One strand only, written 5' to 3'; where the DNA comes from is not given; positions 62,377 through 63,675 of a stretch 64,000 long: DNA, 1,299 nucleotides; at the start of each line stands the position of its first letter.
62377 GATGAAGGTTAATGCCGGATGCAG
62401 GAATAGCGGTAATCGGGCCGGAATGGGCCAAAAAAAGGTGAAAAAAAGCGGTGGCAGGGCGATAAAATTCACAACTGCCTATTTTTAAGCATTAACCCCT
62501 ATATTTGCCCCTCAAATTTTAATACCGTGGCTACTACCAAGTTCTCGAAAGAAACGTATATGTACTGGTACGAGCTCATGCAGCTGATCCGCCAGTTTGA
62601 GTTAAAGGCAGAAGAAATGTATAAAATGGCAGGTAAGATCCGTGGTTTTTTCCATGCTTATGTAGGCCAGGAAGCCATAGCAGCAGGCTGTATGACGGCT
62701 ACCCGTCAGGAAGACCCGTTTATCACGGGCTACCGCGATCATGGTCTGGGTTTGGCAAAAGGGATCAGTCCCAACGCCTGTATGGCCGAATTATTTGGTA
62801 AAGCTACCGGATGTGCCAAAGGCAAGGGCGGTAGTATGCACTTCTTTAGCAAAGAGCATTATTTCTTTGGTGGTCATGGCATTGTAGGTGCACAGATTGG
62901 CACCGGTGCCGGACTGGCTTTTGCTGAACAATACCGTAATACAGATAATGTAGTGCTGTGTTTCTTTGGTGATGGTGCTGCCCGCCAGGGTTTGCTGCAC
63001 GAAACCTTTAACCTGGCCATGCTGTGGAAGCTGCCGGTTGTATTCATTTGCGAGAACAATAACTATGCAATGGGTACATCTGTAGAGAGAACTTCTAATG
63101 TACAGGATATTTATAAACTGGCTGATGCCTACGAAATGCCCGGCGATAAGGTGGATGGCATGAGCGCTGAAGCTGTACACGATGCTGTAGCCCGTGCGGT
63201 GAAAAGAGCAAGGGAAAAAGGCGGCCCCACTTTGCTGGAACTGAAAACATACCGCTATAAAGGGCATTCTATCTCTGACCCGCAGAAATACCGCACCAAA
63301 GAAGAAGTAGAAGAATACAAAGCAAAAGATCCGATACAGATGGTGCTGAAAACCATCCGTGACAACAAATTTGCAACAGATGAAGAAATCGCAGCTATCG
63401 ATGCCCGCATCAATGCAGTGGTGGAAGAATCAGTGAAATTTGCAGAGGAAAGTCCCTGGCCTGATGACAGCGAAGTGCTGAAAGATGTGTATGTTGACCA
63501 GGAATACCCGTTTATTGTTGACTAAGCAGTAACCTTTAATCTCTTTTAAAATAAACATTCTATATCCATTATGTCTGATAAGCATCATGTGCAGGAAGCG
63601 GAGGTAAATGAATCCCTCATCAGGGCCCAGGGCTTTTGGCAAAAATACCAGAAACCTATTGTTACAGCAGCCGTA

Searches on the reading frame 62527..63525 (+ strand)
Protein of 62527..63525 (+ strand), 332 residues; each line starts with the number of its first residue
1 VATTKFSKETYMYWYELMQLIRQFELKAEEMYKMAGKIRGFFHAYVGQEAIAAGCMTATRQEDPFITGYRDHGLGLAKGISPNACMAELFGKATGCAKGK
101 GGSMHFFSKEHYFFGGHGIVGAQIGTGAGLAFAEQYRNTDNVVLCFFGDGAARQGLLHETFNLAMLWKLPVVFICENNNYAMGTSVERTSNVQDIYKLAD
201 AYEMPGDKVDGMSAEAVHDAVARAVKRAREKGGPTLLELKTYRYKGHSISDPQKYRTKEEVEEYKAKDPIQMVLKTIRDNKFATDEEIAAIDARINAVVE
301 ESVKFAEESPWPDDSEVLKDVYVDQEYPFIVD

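Call 67: search_protein_families(library=pfam, proteins=[window:62527-63525:+], max_evalue=0.00001)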
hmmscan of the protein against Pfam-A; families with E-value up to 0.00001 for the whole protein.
window:62527-63525:+ (332 aa): 4 families
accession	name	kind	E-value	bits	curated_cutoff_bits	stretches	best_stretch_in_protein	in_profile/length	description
PF00676.26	E1_dh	-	1.3e-90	303.9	22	1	18-312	3-297/300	Dehydrogenase E1 component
PF02775.26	TPP_enzyme_C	-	3.6e-09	37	21.9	1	95-238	3-150/151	Thiamine pyrophosphate enzyme, C-terminal TPP binding domain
PF13292.11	DXP_synthase_N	-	1.4e-06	28.2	21.2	1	117-231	110-224/274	1-deoxy-D-xylulose-5-phosphate synthase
PF00456.26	Transketolase_N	-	4.4e-06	26.4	22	1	134-242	138-244/334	Transketolase, thiamine diphosphate binding domain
